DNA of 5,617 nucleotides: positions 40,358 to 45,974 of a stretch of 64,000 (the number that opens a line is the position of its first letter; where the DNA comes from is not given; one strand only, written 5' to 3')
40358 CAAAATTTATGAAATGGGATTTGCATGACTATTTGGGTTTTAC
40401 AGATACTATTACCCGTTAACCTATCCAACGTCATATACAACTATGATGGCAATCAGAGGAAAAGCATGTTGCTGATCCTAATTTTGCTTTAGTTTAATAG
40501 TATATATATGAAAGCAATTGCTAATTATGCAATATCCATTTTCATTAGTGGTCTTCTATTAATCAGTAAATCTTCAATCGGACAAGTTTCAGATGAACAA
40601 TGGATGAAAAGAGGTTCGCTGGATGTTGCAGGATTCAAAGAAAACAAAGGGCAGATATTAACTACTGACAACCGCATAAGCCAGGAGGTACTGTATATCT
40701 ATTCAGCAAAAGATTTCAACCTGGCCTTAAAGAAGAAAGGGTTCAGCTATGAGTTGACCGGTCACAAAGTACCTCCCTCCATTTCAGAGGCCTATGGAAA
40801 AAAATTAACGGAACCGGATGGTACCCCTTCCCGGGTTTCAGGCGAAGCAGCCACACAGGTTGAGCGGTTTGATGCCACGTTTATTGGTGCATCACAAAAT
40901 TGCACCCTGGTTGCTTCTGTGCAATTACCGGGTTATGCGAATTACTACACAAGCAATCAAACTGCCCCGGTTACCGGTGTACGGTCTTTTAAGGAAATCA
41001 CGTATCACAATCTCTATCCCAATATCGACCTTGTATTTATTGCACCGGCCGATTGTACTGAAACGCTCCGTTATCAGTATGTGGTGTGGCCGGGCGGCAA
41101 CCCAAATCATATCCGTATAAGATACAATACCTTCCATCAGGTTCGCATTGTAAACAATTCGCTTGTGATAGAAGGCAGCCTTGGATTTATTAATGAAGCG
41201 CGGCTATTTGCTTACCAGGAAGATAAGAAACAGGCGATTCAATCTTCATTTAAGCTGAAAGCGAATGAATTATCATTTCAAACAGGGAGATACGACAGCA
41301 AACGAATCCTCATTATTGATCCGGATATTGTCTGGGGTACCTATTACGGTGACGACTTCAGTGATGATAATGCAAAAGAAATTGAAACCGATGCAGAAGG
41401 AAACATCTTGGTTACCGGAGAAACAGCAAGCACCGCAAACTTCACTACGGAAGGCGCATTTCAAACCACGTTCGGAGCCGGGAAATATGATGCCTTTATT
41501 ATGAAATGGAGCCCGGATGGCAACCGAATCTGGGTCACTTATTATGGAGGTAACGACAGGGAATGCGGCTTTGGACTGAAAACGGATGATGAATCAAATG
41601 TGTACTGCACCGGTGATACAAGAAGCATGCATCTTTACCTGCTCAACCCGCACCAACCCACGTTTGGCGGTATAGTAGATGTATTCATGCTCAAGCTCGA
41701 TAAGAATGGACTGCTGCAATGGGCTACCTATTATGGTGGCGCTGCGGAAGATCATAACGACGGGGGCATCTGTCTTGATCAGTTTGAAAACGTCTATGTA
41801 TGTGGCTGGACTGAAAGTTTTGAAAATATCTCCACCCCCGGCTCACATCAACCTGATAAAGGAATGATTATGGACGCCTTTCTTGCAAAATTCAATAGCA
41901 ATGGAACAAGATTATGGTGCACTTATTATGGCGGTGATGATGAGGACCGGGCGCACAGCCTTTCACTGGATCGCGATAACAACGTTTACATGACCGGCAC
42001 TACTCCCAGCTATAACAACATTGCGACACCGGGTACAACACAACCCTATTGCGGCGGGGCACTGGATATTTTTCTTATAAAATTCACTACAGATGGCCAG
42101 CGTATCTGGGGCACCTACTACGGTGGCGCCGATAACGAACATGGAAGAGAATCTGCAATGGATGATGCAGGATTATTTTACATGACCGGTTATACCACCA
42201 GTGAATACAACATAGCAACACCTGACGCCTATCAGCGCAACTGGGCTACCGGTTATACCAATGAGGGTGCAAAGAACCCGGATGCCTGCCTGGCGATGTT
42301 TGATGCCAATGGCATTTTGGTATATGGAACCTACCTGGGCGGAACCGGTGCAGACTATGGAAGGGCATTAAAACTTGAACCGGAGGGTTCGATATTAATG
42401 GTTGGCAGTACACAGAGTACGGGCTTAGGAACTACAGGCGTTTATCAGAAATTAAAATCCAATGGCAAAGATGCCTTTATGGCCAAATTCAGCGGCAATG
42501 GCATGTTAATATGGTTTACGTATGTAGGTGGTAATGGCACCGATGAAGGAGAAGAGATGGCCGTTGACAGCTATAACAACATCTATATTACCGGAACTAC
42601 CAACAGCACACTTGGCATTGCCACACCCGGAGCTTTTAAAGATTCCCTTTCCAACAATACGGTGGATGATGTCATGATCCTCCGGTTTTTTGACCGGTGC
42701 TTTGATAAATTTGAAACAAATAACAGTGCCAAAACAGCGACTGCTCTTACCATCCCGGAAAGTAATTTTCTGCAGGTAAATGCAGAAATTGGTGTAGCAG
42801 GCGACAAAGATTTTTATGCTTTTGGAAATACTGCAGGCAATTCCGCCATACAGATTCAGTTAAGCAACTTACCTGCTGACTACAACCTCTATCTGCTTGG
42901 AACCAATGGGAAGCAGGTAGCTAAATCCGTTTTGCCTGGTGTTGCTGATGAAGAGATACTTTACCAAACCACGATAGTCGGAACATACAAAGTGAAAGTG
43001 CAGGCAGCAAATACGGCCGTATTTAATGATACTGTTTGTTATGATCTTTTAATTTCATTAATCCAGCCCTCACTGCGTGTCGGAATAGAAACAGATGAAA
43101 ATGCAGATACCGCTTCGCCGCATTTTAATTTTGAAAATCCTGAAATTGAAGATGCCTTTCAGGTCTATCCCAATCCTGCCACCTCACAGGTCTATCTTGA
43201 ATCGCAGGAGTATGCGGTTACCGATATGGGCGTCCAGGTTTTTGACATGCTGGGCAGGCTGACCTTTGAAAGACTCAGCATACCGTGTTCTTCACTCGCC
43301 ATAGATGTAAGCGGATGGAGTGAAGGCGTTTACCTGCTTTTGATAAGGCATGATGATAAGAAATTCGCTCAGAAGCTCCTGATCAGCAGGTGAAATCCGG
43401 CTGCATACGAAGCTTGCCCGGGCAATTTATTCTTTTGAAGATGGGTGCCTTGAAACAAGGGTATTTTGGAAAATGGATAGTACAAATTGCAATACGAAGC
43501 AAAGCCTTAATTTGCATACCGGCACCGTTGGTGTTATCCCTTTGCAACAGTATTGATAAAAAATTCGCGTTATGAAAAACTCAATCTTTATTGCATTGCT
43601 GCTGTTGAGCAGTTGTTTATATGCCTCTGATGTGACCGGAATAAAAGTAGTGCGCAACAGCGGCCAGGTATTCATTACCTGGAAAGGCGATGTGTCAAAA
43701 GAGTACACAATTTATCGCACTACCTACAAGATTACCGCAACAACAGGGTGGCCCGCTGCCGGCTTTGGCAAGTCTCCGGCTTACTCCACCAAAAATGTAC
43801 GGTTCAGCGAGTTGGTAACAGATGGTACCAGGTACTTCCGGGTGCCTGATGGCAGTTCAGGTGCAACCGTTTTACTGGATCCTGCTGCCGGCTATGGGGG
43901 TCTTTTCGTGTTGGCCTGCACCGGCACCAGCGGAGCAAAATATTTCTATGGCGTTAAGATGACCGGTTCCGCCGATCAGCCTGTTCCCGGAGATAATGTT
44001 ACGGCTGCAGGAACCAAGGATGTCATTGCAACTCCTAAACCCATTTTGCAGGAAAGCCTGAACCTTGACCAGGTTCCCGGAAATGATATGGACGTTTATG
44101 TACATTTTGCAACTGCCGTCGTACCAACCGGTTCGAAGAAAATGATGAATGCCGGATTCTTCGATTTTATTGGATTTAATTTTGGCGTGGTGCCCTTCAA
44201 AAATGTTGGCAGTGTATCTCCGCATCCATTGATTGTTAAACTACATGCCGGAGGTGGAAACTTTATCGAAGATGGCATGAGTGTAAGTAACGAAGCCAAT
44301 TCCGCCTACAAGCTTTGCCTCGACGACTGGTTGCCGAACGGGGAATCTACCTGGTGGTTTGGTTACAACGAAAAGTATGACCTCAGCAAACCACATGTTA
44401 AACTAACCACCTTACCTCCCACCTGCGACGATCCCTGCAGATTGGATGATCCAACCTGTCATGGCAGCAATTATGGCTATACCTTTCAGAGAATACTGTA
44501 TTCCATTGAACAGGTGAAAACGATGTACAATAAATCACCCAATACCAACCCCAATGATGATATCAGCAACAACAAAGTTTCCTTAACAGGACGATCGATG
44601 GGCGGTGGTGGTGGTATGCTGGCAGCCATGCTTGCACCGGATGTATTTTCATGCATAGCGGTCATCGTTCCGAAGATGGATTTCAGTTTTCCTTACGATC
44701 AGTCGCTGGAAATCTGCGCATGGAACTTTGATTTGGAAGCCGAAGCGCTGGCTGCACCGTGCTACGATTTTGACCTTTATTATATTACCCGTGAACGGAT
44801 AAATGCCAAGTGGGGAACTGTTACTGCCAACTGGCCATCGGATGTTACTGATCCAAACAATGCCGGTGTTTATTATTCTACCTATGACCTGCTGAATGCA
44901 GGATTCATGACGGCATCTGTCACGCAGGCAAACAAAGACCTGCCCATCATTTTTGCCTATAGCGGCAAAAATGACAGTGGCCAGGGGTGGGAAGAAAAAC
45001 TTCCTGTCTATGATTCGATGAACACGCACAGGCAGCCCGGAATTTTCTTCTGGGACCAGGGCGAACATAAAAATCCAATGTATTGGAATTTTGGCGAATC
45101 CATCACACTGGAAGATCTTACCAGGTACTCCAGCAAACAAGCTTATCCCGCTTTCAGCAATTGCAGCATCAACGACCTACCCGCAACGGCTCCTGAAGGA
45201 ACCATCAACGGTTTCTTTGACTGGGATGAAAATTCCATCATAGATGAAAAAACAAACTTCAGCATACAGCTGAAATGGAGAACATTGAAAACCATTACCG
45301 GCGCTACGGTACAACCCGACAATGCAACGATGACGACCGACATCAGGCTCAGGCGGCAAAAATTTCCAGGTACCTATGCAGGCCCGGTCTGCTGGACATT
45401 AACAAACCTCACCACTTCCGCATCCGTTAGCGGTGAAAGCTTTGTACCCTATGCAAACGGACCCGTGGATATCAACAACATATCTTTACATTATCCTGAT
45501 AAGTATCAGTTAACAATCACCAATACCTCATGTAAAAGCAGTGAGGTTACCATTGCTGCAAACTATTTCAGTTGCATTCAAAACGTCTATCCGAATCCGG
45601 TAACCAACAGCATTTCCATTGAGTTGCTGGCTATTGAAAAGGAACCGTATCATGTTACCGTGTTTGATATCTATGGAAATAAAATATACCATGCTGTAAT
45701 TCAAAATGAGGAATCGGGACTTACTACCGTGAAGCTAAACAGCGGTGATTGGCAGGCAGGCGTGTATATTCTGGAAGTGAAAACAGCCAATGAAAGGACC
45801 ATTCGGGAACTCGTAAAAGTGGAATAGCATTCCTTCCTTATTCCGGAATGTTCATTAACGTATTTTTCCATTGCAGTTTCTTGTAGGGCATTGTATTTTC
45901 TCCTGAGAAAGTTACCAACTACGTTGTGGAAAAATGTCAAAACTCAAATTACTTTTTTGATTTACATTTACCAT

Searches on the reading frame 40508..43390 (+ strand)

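Call 70: search_protein_families(library=pfam, proteins=[window:40508-43390:+], max_evalue=1e-10)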
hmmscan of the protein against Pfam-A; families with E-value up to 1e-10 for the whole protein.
window:40508-43390:+ (961 aa): 3 families
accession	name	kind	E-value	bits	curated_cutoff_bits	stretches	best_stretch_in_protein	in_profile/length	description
PF25778.1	DUF7948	-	3.3e-48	165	27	1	43-272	1-213/214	Domain of unknown function (DUF7948)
PF06739.17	SBBP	-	2.1e-28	98.4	20.5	0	668-701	1-35/38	Beta-propeller repeat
PF18962.6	Por_Secre_tail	-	2e-13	50.9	27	1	886-959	1-75/75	Secretion system C-terminal sorting domain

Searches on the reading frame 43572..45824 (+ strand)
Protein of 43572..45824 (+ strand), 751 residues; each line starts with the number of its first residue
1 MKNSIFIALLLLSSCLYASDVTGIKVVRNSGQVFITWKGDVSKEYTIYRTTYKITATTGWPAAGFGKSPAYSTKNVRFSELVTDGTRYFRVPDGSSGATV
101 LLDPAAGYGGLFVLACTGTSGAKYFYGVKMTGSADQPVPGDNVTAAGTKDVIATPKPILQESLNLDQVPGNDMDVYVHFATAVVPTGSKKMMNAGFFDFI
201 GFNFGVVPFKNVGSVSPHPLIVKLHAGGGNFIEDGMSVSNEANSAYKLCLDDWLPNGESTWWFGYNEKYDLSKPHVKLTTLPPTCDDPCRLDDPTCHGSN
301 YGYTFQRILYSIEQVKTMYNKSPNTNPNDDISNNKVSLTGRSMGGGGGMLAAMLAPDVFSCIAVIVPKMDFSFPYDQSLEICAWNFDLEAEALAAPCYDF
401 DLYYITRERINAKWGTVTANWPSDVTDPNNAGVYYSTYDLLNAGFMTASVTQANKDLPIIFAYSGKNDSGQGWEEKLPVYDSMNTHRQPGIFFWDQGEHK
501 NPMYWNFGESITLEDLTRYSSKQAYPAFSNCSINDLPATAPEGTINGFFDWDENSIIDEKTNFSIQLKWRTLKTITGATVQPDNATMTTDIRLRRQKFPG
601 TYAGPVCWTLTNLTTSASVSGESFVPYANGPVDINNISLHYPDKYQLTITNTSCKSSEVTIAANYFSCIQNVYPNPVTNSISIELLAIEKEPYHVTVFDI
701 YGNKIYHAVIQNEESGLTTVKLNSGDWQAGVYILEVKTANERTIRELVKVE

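Call 70: search_protein_families(library=pfam, proteins=[window:43572-45824:+], max_evalue=1e-10)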
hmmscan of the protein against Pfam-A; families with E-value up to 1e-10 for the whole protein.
window:43572-45824:+ (751 aa): 1 family
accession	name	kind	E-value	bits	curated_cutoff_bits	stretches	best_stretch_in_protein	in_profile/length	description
PF18962.6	Por_Secre_tail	-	2.2e-11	44.3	27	1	672-747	1-73/75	Secretion system C-terminal sorting domain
